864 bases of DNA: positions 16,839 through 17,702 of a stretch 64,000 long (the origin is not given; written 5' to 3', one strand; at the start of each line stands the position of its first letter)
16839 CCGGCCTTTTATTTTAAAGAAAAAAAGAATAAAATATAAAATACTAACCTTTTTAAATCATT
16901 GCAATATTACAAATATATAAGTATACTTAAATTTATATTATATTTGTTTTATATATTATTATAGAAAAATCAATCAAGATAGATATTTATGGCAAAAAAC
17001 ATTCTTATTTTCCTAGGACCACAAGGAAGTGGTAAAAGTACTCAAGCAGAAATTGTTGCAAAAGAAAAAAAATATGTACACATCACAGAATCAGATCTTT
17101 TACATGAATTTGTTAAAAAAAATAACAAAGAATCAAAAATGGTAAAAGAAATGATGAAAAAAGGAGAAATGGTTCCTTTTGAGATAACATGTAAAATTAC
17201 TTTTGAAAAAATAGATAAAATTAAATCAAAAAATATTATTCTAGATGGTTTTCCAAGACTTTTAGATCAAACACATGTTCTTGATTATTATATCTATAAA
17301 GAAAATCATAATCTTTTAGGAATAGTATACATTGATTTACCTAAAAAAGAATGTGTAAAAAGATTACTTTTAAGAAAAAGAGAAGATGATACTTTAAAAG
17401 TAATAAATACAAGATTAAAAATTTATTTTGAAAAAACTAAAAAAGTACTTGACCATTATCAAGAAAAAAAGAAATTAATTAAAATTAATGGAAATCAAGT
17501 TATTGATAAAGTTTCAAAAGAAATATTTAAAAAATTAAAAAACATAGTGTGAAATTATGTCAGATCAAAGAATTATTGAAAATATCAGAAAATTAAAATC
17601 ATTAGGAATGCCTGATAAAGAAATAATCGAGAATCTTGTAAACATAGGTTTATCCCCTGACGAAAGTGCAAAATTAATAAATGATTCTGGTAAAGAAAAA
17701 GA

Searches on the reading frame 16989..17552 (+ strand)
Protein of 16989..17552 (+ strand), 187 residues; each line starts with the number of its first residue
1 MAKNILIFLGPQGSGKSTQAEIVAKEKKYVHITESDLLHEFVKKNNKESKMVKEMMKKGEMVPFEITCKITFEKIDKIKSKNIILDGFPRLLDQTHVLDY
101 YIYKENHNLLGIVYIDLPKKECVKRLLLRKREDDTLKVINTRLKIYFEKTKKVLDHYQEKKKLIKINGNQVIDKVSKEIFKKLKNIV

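Call 74: search_protein_families(library=pfam, proteins=[window:16989-17552:+], max_evalue=0.001)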
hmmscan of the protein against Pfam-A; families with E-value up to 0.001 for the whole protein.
window:16989-17552:+ (187 aa): 7 families
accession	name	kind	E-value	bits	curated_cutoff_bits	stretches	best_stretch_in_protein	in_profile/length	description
PF00406.28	ADK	-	1.6e-32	113.2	26.8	1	9-161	2-150/151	Adenylate kinase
PF13207.12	AAA_17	-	5.5e-21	75.7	27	1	9-139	1-135/136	AAA domain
PF13238.12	AAA_18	-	4.6e-08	34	29.4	1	8-135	3-117/128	AAA domain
PF13671.12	AAA_33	-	8.1e-07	29.9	27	1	6-47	2-43/143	AAA domain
PF00004.35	AAA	-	4.9e-06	27.4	21.2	1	6-82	1-73/131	ATPase family associated with various cellular activities (AAA)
PF01712.25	dNK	-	1.1e-05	25.7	27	0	10-105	5-93/203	Deoxynucleoside kinase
PF02223.23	Thymidylate_kin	-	0.00029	21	27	0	112-179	121-185/185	Thymidylate kinase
